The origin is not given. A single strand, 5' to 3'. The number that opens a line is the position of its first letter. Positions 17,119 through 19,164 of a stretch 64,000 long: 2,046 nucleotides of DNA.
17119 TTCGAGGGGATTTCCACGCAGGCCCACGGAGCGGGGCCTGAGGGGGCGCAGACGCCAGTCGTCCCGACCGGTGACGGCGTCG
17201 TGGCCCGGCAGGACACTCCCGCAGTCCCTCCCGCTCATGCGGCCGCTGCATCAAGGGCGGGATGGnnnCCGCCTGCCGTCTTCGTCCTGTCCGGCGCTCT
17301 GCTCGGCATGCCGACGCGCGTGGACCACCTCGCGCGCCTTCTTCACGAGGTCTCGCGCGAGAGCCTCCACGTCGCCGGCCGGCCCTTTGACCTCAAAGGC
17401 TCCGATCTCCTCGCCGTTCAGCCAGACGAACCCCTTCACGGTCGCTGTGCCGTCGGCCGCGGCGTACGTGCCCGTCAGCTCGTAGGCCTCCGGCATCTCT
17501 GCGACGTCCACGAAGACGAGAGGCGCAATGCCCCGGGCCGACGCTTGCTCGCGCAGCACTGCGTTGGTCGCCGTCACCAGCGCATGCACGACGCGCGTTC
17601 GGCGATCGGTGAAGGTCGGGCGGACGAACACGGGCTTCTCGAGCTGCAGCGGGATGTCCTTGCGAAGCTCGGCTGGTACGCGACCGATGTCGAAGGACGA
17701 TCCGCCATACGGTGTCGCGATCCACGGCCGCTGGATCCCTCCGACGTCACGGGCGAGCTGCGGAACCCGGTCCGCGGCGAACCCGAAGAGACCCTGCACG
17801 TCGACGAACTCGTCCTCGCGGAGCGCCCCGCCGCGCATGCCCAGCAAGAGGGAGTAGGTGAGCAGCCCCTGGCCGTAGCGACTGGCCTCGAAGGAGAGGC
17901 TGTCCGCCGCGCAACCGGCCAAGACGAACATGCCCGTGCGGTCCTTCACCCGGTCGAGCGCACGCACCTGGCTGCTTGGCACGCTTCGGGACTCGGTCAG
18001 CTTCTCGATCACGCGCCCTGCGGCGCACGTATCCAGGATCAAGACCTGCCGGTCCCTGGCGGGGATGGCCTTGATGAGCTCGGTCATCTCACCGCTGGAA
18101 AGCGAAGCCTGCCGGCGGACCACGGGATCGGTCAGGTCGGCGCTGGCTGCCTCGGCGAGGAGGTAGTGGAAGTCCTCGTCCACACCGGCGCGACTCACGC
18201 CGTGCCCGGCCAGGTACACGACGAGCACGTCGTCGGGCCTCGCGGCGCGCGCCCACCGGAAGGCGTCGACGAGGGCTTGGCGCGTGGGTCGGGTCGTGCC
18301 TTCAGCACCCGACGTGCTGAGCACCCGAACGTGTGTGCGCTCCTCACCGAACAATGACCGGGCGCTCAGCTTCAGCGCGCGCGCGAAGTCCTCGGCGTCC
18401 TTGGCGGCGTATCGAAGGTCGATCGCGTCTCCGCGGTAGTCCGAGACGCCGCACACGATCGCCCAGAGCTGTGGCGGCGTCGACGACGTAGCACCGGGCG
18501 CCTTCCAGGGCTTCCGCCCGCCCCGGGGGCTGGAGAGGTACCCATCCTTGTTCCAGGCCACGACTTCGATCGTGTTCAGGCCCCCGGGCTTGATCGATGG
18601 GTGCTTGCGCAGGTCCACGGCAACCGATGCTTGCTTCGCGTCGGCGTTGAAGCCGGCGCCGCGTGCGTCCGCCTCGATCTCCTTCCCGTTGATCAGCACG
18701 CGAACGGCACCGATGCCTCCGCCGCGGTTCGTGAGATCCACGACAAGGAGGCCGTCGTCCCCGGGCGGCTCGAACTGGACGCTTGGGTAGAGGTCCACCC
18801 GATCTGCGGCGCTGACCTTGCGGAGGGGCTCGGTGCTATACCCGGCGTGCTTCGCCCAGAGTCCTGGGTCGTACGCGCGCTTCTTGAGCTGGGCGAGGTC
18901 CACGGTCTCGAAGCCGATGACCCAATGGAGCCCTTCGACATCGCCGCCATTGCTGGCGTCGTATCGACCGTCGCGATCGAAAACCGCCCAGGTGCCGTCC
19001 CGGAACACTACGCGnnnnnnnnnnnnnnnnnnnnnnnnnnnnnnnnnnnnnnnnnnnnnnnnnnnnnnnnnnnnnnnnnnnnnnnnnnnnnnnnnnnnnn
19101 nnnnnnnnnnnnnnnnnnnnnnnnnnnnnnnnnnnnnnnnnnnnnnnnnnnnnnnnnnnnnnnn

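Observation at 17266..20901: Secreted 1211 aa WD40 beta-propeller / caspase-like fusion, directly upstream of an SBBP-repeat lipoprotein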

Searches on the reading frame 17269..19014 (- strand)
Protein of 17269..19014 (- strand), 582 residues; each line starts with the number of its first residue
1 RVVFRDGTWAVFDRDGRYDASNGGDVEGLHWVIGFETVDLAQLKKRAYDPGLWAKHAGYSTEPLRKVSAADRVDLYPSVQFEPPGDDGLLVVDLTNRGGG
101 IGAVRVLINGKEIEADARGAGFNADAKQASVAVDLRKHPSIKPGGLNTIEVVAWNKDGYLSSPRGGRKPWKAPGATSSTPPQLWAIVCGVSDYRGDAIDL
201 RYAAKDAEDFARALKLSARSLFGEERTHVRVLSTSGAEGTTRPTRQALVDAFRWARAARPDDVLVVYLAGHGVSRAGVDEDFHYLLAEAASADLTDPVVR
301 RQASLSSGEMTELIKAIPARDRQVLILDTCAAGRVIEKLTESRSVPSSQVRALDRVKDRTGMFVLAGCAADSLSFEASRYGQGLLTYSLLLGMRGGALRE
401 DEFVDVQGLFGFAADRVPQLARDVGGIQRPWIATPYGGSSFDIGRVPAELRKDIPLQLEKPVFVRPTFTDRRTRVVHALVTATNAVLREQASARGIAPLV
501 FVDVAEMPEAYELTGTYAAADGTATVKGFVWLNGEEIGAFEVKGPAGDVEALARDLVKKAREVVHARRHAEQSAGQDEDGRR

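Call 8: search_protein_families(library=pfam, proteins=[window:17269-19014:-], max_evalue=1)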
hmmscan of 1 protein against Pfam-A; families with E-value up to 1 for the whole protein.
window:17269-19014:- (582 aa): 2 families
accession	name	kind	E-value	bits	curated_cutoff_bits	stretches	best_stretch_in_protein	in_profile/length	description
PF00656.27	Peptidase_C14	-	6.2e-14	52.7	21.4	1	184-433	3-224/233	Caspase domain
PF21467.3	BetaGal_gal-bd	-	0.19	12.4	27.3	0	526-540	26-40/62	Beta-galactosidase, galactose-binding domain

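Call 10: search_solved_structures(query=window:17269-19014:-, max_evalue=1, show_alignments=2)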
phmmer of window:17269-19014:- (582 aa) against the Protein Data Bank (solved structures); distinct sequences matched with E-value up to 1: 7.
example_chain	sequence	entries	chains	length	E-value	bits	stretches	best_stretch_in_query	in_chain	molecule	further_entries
4f6o_A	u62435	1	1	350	0.011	17.8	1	185-337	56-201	Metacaspase-1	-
4af8_A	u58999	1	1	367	0.075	15.1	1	166-286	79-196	METACASPASE MCA2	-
4afr_A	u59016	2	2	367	0.079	15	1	166-287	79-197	METACASPASE | METACASPASE MCA2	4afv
7qp0_A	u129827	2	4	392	0.096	14.7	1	227-337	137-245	Metacaspase-1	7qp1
4afp_A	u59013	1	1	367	0.11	14.6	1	166-286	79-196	METACASPASE MCA2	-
4f6p_A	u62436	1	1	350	0.15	14.1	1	185-336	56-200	Metacaspase-1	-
3vep_D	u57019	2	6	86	0.68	11.9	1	307-359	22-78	Probable RNA polymerase sigma-D factor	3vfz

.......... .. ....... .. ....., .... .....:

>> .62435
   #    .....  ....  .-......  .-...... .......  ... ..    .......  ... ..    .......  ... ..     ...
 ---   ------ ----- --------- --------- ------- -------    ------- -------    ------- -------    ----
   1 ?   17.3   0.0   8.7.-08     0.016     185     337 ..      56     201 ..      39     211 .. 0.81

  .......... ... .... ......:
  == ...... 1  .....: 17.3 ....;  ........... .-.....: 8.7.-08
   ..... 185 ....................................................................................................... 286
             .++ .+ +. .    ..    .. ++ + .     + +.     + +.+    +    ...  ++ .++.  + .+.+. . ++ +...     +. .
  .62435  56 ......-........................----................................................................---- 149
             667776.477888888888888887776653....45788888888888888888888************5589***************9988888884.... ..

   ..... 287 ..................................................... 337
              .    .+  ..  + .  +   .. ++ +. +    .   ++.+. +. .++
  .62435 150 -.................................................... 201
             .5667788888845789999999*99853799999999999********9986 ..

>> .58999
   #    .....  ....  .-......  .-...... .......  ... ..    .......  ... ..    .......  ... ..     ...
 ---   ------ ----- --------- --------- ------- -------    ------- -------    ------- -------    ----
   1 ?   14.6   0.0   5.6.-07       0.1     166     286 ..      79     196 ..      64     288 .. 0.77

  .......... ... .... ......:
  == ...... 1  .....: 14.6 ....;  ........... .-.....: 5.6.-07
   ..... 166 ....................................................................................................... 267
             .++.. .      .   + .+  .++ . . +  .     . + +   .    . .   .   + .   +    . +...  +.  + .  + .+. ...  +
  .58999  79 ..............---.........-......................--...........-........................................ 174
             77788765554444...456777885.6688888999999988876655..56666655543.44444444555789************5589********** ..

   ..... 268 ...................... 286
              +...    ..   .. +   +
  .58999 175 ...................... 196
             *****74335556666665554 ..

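Call 37: find_related_loci(query=A1, collection=genome_contigs, flank=8000)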
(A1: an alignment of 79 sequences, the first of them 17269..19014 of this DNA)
Query A1 (582 aa) in genome_contigs; peptide patterns used: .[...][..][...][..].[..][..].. (x = any residue, [..] = any of these).
600 stretches matched a pattern (row limit reached: there are more); 456 encode a relative of the query (tblastn E <= 1e-3); the best 80 are kept; 80 distinct loci.
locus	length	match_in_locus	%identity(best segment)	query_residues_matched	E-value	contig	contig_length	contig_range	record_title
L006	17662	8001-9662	54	4-559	0e+0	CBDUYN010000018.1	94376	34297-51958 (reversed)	MAG TPA_asm: uncultured bacterium isolate SRR22302374_binner12_Refined_89 genome assembly, contig: ERZ26661914.62, whole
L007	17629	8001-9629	55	2-544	1e-176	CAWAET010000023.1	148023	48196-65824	MAG: Thermoanaerobaculia bacterium isolate MFD03551.bin.2.56 genome assembly, contig: contig_88780, whole genome shotgun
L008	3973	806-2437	55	2-542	0e+0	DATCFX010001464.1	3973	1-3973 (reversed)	MAG TPA_asm: Pirellulales bacterium isolate SMAG_U7791 k141_154033, whole genome shotgun sequence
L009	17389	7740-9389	53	2-553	9e-172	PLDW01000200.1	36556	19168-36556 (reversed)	MAG: Gemmataceae bacterium isolate palsa_1347 73.20111000_P1S.15_contig_2370, whole genome shotgun sequence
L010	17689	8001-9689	53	4-566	2e-170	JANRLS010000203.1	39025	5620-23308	MAG: Pirellulaceae bacterium isolate bins.355 k141_4507660, whole genome shotgun sequence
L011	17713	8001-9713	49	3-564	3e-160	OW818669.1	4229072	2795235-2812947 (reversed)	metagenome genome assembly, chromosome: 1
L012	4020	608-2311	48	2-556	5e-165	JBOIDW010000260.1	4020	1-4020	MAG: Gammaproteobacteria bacterium isolate H1-B1_metabat2.bin.5 k127_1145730, whole genome shotgun sequence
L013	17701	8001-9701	49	2-567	5e-159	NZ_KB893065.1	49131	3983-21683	Desulfobacter curvatus DSM 3379 B147DRAFT_scaffold_37.38, whole genome shotgun sequence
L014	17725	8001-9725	48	4-573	1e-158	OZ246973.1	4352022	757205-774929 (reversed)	MAG: Woeseiaceae bacterium isolate b23f494e-b508-4bf2-85c1-ed8b7ae4e92f genome assembly, chromosome: 1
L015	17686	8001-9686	46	2-564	4e-153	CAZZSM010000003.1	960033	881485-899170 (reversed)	MAG: Candidatus Entotheonella sp. DD2 isolate Candidatus Entotheonella baccata DD2 genome assembly, contig: DD2_3, whole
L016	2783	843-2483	47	2-544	1e-161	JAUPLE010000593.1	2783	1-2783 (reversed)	MAG: Acidobacteriota bacterium isolate erpe_2018_pw_9hr_WHONDRS-PP48-000088_B_bin.18 scaffold_845992, whole genome shotg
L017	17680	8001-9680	50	4-559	1e-150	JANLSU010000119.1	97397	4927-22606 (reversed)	MAG: bacterium isolate OTE_25_metabat_308 OTE_25_k141_3756912, whole genome shotgun sequence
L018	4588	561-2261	44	3-571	4e-153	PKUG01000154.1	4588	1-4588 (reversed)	MAG: Desulfuromonas sp. isolate BM522 sc_9567, whole genome shotgun sequence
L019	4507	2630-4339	47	2-565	1e-152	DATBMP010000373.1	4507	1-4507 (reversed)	MAG TPA_asm: Pyrinomonadaceae bacterium isolate SMAG_U4001 k141_675085, whole genome shotgun sequence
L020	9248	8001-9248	59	2-415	5e-148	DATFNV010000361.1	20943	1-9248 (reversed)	MAG TPA_asm: Gemmataceae bacterium isolate SMAG_U9260 k141_34072, whole genome shotgun sequence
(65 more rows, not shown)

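Call 39: predict_structure(alignment_id=A1)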
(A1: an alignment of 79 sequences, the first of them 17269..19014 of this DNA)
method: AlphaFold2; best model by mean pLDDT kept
length: 582 residues; sequences in the alignment: 79
mean_pLDDT: 91.5   pTM: 0.90
mean pLDDT of the five models: 91.5, 90.5, 90.3, 90.1, 89.1
residues with pLDDT >= 90: 441; 70-90: 110; 50-70: 27; < 50: 4
segments of 3 or more residues with pLDDT < 50: 335-337
pLDDT, mean of each block of 10 residues (from residue 1): 87 92 86 85 90 92 85 88 96 96 95 95 97 94 95 94 84 95 98 93 96 98 98 97 98 98 98 83 96 94 97 96 94 53 79 94 87 67 95 95 97 94 87 91 97 92 94 87 96 83 89 96 96 97 96 97 95 79 58
secondary structure, 60 per line:
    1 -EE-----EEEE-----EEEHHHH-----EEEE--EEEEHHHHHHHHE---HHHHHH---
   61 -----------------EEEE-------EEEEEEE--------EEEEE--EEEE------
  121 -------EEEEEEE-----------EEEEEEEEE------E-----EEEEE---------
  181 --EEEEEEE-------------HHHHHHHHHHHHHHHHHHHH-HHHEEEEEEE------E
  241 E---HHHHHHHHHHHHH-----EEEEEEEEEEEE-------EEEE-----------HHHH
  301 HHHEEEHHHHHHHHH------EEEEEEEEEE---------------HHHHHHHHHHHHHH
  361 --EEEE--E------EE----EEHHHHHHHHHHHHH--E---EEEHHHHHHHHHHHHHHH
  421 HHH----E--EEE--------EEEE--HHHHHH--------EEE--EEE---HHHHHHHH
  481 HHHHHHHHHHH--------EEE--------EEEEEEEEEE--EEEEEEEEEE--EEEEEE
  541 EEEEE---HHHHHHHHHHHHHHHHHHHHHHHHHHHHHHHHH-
elements in order: E9-12 E18-20 H21-24 E30-33 E36-39 H40-47 H52-57 E78-81 E89-95 E104-108 E111-114 E128-134 E146-154 E167-171 E183-189 H203-222 E227-233 H245-257 E263-274 E282-285 H297-303 E304-306 H307-315 E322-331 H347-360 E363-366 H384-396 E403-405 H406-423 E431-433 E442-445 H448-453 E462-464 E467-469 H473-491 E500-502 E511-520 E523-532 E535-545 H549-581

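Call 42: fold_search(model_id=the predicted structure, library=pdb)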
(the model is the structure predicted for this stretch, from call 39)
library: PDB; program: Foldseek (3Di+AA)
matches with E <= 10: 1451; with E <= 0.001: 23
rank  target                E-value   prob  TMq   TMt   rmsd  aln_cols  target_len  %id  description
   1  6w8t_B                5.0e-08  1.00  0.28  0.46  10.1       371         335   15  Crystal structure of metacaspase 4 from Arabidopsis (microcrystals treated with calcium) (released 2020-05-20)
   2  6w8r_A                5.3e-08  1.00  0.20  0.31  23.0       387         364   13  Crystal structure of metacaspase 4 C139A from Arabidopsis (released 2020-05-20)
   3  6w8t_A                1.4e-07  1.00  0.19  0.29  24.2       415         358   16  Crystal structure of metacaspase 4 from Arabidopsis (microcrystals treated with calcium) (released 2020-05-20)
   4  6w8s_B                1.8e-07  1.00  0.20  0.30  23.1       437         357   15  Crystal structure of metacaspase 4 from Arabidopsis (released 2020-05-20)
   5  6w8s_A                2.2e-07  1.00  0.19  0.30  23.8       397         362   16  Crystal structure of metacaspase 4 from Arabidopsis (released 2020-05-20)
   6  8a53_D                3.0e-07  1.00  0.31  0.55   7.5       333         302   14  Crystal structure of AtMCA-IIf C147A (metacaspase 9) from Arabidopsis thaliana (released 2023-05-31)
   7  6w8s_D                3.1e-07  1.00  0.20  0.32  23.8       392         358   14  Crystal structure of metacaspase 4 from Arabidopsis (released 2020-05-20)
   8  6w8r_B                3.7e-07  1.00  0.20  0.32  22.4       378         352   14  Crystal structure of metacaspase 4 C139A from Arabidopsis (released 2020-05-20)
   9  6w8s_C                4.4e-07  1.00  0.19  0.30  23.9       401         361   15  Crystal structure of metacaspase 4 from Arabidopsis (released 2020-05-20)
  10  9n3f                  5.2e-07  1.00  0.30  0.53   8.2       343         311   14  Crystal structure of Arabidopsis Metacaspase 9 C147G at pH 7.5 (released 2025-06-11)
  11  9n3e_B                6.2e-07  1.00  0.30  0.52   7.5       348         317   13  Crystal structure of Arabidopsis metacaspase 9 C147G at pH 5.5 (released 2025-06-11)
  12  8a53_C                7.0e-07  1.00  0.30  0.54   7.5       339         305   12  Crystal structure of AtMCA-IIf C147A (metacaspase 9) from Arabidopsis thaliana (released 2023-05-31)
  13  9n3d                  7.0e-07  1.00  0.30  0.53   8.2       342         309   13  Crystal structure of Arabidopsis metacaspase 9 C147G at pH 4.2 (released 2025-06-11)
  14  8a53_A                8.3e-07  1.00  0.29  0.53   9.6       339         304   13  Crystal structure of AtMCA-IIf C147A (metacaspase 9) from Arabidopsis thaliana (released 2023-05-31)
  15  8a53_B                1.5e-06  1.00  0.29  0.52   7.6       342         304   12  Crystal structure of AtMCA-IIf C147A (metacaspase 9) from Arabidopsis thaliana (released 2023-05-31)
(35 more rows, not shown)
